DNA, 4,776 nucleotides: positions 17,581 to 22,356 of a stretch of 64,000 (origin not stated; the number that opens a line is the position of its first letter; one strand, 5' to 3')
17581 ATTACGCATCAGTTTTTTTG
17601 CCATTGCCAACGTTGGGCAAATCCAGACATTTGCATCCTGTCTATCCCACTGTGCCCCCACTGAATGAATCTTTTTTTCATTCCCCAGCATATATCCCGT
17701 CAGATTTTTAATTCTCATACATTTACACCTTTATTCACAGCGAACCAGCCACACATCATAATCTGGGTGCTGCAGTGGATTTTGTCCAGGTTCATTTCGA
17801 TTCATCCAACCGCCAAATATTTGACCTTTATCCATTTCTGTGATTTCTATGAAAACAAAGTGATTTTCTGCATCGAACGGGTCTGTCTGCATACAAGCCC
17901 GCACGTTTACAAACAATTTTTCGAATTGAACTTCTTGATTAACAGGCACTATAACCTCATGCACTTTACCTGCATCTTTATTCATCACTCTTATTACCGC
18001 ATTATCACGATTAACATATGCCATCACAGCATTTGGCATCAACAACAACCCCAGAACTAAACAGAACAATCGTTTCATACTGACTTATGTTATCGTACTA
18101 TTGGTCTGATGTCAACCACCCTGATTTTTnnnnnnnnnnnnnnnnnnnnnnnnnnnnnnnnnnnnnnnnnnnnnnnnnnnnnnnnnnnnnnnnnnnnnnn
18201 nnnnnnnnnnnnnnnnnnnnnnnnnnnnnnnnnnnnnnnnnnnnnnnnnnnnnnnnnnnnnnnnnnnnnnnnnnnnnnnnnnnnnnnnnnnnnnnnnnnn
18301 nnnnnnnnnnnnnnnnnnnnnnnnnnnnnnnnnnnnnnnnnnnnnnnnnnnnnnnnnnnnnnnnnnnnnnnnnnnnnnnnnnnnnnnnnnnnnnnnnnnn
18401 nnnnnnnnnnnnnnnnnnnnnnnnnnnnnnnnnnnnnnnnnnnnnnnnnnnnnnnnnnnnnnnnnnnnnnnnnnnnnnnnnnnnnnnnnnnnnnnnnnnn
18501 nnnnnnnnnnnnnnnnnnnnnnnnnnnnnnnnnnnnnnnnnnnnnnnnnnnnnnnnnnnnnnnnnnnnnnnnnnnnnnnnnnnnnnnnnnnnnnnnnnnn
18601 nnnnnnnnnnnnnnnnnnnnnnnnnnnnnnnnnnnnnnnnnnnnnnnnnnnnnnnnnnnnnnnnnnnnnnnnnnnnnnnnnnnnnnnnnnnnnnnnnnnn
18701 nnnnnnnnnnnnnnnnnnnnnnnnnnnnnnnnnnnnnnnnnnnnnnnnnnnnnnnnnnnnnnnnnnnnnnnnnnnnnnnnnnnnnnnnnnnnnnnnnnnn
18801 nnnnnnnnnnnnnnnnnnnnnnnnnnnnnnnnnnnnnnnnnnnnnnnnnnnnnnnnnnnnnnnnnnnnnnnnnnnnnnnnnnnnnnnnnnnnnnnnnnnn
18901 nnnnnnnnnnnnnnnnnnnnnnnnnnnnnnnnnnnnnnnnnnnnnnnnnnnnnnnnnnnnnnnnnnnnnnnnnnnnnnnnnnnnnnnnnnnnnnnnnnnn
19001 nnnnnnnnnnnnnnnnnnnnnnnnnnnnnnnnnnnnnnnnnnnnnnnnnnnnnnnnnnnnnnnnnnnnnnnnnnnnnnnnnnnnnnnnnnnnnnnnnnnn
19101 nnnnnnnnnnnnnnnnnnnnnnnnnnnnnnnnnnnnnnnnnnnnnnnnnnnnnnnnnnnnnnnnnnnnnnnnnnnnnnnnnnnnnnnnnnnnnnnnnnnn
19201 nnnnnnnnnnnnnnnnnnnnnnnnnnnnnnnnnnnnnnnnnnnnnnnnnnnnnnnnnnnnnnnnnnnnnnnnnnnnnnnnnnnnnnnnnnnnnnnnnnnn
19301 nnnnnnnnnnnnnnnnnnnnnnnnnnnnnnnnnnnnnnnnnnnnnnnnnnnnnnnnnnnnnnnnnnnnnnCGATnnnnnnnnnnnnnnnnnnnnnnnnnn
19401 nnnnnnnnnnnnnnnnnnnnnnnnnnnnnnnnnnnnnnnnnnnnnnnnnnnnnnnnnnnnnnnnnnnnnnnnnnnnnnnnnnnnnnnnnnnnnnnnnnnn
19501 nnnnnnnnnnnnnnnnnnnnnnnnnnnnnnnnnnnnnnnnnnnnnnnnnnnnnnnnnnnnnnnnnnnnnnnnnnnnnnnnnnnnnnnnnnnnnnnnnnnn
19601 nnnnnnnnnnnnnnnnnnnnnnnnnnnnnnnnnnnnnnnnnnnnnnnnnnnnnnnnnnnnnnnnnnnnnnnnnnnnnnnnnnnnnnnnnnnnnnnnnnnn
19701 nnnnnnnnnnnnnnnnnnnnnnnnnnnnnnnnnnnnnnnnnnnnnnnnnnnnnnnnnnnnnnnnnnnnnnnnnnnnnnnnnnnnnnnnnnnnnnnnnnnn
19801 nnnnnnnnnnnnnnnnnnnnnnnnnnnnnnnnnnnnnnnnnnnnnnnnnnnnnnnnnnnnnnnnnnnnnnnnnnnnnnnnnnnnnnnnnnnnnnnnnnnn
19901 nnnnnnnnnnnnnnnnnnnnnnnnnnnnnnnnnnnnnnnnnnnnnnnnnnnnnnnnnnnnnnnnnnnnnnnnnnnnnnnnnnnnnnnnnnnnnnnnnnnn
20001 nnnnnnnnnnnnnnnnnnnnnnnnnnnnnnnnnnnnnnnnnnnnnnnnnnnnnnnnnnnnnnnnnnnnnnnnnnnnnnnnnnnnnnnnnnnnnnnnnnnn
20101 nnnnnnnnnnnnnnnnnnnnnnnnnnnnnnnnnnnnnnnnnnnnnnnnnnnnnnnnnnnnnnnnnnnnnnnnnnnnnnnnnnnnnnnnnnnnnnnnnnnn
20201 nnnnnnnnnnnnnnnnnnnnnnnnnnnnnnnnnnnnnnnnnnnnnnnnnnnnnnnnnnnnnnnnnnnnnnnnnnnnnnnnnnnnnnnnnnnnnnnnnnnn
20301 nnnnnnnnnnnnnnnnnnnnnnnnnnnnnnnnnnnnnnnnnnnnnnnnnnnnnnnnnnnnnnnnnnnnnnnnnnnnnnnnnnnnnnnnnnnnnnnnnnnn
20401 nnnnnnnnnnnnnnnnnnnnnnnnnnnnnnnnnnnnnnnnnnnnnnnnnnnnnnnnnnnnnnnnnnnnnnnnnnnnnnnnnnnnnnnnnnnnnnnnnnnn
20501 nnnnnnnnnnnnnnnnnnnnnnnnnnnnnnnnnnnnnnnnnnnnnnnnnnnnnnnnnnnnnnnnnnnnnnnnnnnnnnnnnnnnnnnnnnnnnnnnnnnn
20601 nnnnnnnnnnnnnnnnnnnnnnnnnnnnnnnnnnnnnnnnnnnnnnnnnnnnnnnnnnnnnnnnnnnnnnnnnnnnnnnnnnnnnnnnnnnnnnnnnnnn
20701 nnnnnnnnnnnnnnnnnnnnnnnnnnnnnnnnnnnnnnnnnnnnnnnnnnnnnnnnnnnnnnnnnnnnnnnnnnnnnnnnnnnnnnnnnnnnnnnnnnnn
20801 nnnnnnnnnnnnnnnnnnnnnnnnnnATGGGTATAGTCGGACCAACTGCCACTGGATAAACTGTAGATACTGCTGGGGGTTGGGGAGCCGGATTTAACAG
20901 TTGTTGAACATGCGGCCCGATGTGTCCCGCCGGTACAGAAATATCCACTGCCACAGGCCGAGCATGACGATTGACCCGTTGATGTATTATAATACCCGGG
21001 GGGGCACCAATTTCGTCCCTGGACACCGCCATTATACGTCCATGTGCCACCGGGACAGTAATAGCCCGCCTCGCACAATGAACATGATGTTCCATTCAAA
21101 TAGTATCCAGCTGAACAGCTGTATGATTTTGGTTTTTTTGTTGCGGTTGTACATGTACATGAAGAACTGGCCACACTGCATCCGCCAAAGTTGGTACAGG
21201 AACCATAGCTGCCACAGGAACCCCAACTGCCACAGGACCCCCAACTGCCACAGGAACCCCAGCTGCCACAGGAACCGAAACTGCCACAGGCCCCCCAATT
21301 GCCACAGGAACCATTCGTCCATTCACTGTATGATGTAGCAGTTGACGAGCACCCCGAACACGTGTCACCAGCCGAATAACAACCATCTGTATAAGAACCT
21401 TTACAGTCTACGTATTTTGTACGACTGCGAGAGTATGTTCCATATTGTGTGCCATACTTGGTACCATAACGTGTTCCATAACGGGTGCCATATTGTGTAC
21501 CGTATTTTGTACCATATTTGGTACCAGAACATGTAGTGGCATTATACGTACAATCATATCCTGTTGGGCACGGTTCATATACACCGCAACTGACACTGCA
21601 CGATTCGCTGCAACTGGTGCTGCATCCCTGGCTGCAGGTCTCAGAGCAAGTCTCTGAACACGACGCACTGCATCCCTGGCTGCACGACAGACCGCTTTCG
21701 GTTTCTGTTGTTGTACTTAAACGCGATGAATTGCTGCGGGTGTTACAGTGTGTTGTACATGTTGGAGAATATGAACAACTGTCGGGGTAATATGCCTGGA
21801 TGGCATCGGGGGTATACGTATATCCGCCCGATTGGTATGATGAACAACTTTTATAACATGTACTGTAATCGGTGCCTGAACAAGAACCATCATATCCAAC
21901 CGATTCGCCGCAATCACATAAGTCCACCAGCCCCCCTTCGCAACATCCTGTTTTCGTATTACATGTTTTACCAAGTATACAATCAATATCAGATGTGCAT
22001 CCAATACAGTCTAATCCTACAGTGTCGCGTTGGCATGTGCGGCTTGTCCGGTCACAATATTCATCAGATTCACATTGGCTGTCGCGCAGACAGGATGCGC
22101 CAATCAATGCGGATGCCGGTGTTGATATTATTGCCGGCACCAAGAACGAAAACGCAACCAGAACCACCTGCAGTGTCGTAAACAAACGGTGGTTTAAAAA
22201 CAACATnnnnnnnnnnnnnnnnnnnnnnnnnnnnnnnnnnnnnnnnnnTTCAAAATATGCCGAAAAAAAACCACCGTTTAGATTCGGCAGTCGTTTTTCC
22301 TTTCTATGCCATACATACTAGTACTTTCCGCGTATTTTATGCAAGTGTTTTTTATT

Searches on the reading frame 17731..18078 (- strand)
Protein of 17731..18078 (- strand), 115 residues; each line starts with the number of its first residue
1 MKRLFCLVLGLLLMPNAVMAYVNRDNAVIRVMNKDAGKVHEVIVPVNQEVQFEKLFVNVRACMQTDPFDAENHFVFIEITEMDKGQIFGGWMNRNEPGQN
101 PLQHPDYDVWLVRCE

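Call 33: search_protein_families(library=pfam, proteins=[window:17731-18078:-], max_evalue=0.001)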
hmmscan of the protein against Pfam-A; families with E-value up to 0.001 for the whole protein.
window:17731-18078:- (115 aa): 1 family
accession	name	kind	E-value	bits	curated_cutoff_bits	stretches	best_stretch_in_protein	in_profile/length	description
PF09923.14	DUF2155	-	2.8e-24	85.5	27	1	27-114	1-89/89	Uncharacterized protein conserved in bacteria (DUF2155)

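Call 41: find_encoding_contigs(protein=window:17731-18078:-, flank=10000, max_places=10)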
Protein window:17731-18078:- (115 aa): 13 contigs read that carry it; 2 places shown.
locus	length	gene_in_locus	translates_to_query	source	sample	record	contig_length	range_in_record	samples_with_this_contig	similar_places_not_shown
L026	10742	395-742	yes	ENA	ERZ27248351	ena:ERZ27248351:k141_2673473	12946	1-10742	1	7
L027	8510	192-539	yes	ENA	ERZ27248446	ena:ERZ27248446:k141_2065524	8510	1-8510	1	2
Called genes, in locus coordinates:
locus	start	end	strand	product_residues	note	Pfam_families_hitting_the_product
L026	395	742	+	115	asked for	PF09923:DUF2155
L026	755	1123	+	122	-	-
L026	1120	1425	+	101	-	-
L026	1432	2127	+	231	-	PF07313:AmiA-like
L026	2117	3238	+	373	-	PF00814:TsaD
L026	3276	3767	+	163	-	-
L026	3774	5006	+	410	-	PF13742:tRNA_anti_2, PF01336:tRNA_anti-codon, PF02601:Exonuc_VII_L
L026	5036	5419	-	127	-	-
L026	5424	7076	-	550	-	PF02463:SMC_N, PF13476:AAA_23, PF13304:AAA_21 (faint)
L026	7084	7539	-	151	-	-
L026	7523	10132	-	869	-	PF00580:UvrD-helicase, PF13245:AAA_19, PF13361:UvrD_C, PF13538:UvrD_C_2 (faint)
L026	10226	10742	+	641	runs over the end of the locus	PF26389:MamY_C (faint)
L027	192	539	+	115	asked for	PF09923:DUF2155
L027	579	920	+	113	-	-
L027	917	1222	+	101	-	-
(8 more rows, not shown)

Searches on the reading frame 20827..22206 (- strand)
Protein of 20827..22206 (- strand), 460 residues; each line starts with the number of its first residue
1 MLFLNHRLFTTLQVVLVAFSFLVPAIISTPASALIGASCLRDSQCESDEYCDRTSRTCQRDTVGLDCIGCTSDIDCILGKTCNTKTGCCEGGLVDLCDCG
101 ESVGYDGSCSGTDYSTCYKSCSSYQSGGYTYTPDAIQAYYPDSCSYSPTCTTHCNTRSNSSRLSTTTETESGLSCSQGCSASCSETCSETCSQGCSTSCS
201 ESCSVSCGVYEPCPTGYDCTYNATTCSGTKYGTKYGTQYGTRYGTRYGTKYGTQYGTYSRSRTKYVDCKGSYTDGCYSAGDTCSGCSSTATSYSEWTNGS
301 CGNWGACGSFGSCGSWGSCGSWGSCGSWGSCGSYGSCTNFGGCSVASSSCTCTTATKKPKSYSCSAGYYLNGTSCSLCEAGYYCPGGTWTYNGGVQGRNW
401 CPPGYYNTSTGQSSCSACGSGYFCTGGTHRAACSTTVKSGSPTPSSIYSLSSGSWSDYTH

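Call 16: find_related_loci(query=window:20827-22206:-, collection=metagenome_contigs, flank=6000)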
Query window:20827-22206:- (460 aa) in metagenome_contigs; peptide patterns used: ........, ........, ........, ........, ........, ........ (x = any residue, [..] = any of these).
209 stretches matched a pattern; 9 encode a relative of the query (tblastn E <= 1e-3); 9 distinct loci.
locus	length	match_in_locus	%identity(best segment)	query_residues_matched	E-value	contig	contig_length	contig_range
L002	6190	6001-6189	67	299-343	2e-10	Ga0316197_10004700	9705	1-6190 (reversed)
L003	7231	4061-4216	78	302-370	8e-8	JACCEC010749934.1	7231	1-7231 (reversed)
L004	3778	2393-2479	75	301-344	9e-8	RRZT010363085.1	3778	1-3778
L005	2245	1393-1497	68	298-335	1e-7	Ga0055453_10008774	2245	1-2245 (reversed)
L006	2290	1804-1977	74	282-344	3e-7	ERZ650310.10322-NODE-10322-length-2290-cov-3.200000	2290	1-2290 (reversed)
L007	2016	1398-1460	81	301-333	1e-6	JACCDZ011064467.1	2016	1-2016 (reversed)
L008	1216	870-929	85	299-337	9e-7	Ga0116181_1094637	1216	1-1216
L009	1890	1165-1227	81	301-333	9e-7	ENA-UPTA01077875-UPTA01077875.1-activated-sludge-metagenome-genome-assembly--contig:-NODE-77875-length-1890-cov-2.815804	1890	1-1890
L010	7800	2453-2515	81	307-337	1e-6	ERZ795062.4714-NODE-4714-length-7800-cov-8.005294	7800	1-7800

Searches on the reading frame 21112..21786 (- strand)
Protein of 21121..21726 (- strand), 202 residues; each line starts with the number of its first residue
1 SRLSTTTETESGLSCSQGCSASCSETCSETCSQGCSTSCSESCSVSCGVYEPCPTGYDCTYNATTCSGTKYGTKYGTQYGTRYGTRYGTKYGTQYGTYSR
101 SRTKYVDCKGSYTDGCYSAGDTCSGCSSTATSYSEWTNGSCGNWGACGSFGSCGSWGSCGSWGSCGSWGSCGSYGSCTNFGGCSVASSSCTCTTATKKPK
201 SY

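Call 23: find_homologous_proteins(query=window:21121-21726:-, max_evalue=0.01)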
Query window:21121-21726:-: 1265 candidates shared short words with the query, none scored E <= 0.01.

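Call 38: predict_structure(alignment_id=A1)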
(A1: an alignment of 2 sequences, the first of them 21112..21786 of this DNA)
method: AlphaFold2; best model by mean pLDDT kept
length: 225 residues; sequences in the alignment: 2
mean_pLDDT: 30.3   pTM: 0.17
mean pLDDT of the five models: 30.3, 26.2, 25.4, 24.6, 22.6
residues with pLDDT >= 90: 0; 70-90: 0; 50-70: 0; < 50: 225
segments of 3 or more residues with pLDDT < 50: 1-225
pLDDT, mean of each block of 10 residues (from residue 1): 26 26 25 27 29 27 28 30 28 27 27 26 26 24 26 31 37 41 43 44 39 33 26
secondary structure, 60 per line:
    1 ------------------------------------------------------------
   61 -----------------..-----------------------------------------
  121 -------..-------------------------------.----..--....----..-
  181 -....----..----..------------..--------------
elements in order: E170-173 E182-185
